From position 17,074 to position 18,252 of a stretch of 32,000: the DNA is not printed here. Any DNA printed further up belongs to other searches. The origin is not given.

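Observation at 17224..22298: SBP-assisted two-component system with a sigma-54 activator placed directly upstream of an MtrAB-like module and a sigma-54-like promoter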

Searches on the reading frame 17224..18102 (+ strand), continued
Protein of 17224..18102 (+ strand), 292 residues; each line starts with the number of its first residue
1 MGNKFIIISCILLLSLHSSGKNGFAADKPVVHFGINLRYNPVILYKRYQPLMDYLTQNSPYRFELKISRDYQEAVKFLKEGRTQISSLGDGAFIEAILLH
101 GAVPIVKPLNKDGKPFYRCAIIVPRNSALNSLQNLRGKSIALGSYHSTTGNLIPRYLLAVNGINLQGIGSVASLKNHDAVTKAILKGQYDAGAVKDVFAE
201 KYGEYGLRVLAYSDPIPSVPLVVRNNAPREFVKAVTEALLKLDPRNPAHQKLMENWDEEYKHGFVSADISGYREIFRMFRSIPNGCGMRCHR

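Call 103: fold_search(model_id=the predicted structure, library=pdb)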
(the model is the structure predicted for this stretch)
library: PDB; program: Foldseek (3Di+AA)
matches with E <= 10: 1646; with E <= 0.001: 895
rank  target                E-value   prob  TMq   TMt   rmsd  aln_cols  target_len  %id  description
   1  5o37                  1.0e-24  1.00  0.73  0.81   3.1       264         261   27  Pseudomonas stutzeri PtxB in complex with methylphosphonate (MPn) to 1.37 A resolution (released 2017-12-06)
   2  5o2j                  1.1e-24  1.00  0.73  0.82   3.1       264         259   27  Pseudomonas stutzeri PtxB in complex with phosphite to 1.52 A resolution (released 2017-12-06)
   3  6x8w                  1.6e-24  1.00  0.74  0.84   3.0       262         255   22  Structure of ArrX Y138A mutant protein bound to sulfate from Chrysiogenes arsenatis (released 2021-02-17)
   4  7l22                  2.8e-24  1.00  0.73  0.83   3.2       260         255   22  Structure of chloride soak form of ArrX from Chrysiogenes arsenatis (released 2021-02-17)
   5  3n5l_B                5.0e-24  1.00  0.71  0.69   3.4       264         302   22  Crystal structure of a binding protein component of ABC phosphonate transporter (PA3383) from Pseudomonas aeruginosa a (released 2010-06-02)
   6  5o2k_B                5.0e-24  1.00  0.59  0.65   5.5       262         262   26  Native apo-structure of Pseudomonas stutzeri PtxB to 2.1 A resolution (released 2017-12-06)
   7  5lv1_A                5.7e-24  1.00  0.73  0.81   3.4       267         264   24  2.12 A resolution structure of PtxB from Prochlorococcus marinus (MIT 9301) in complex with phosphite (released 2017-12-06)
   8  5jvb_A                6.6e-24  1.00  0.72  0.82   3.3       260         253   22  1.95A resolution structure of PtxB from Trichodesmium erythraeum IMS101 in complex with phosphite (released 2017-11-29)
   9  6xl2                  7.0e-24  1.00  0.73  0.82   3.2       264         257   22  Structure of the arsenate-bound form of ArrX from Chrysiogenes arsenatis (released 2021-02-17)
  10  5jvb_B                1.0e-23  1.00  0.72  0.82   3.6       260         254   22  1.95A resolution structure of PtxB from Trichodesmium erythraeum IMS101 in complex with phosphite (released 2017-11-29)
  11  5lq1_A                1.9e-23  1.00  0.73  0.81   3.3       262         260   22  1.41 A resolution structure of PtxB from Trichodesmium erythraeum IMS101 in complex with methylphosphonate (released 2017-12-06)
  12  5lq1_B                1.9e-23  1.00  0.72  0.81   3.5       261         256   22  1.41 A resolution structure of PtxB from Trichodesmium erythraeum IMS101 in complex with methylphosphonate (released 2017-12-06)
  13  3n5l_A                2.1e-23  1.00  0.71  0.68   3.3       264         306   22  Crystal structure of a binding protein component of ABC phosphonate transporter (PA3383) from Pseudomonas aeruginosa a (released 2010-06-02)
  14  5o2k_C                2.4e-23  1.00  0.61  0.67   5.1       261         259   27  Native apo-structure of Pseudomonas stutzeri PtxB to 2.1 A resolution (released 2017-12-06)
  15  6xab                  3.4e-23  1.00  0.72  0.82   3.2       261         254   22  Structure of the acetate-bound form of ArrX from Chrysiogenes arsenatis (released 2021-02-17)
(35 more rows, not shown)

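Call 106: list_cluster_members(proteins=[P0122, P0123, P0124, P0126, P0130, P0134, P0136, P0142, P0152, P0198])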
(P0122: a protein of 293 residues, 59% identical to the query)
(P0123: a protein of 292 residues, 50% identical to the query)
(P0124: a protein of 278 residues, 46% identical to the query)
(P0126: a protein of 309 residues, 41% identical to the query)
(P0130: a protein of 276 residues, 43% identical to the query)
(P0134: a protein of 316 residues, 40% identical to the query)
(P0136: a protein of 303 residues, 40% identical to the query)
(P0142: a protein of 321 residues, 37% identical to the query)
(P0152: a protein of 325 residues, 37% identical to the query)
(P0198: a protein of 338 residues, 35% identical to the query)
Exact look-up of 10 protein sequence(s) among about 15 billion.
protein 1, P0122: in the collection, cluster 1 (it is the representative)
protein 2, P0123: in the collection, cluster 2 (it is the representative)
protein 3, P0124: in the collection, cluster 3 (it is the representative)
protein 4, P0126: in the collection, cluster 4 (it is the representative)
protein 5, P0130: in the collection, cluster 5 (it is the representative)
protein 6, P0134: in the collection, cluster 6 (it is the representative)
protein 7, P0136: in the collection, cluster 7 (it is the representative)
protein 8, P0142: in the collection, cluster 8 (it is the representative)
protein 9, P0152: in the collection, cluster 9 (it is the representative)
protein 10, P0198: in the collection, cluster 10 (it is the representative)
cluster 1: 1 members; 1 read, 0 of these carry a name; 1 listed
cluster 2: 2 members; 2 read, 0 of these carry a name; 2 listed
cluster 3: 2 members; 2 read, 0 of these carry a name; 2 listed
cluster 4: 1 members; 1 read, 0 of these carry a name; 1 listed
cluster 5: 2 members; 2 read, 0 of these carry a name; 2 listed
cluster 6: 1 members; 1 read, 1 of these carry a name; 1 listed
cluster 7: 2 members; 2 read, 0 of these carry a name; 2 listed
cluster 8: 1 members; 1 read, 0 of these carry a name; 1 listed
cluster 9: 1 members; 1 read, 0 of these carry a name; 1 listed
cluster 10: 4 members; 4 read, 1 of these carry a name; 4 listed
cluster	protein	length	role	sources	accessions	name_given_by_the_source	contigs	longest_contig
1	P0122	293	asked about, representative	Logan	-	-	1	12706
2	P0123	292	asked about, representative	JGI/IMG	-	-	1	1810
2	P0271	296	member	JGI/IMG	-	-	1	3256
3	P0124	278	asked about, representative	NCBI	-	-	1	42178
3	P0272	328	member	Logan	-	-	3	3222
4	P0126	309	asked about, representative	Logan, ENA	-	-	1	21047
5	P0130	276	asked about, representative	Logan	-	-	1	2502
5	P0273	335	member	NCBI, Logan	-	-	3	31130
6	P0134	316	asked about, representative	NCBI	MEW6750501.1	MAG: PhnD/SsuA/transferrin family substrate-binding protein [Candidatus Latescibacterota ...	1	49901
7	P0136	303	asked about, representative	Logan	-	-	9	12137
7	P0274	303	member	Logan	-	-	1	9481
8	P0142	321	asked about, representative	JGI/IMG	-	-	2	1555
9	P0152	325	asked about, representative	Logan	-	-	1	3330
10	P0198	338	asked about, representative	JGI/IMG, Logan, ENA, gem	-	-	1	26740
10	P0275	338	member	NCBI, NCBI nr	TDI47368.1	MAG: hypothetical protein E2P02_03325 [Acidobacteria bacterium] | MAG: hypothetical protein E2P02_03325 [Acidobacteriota bacterium]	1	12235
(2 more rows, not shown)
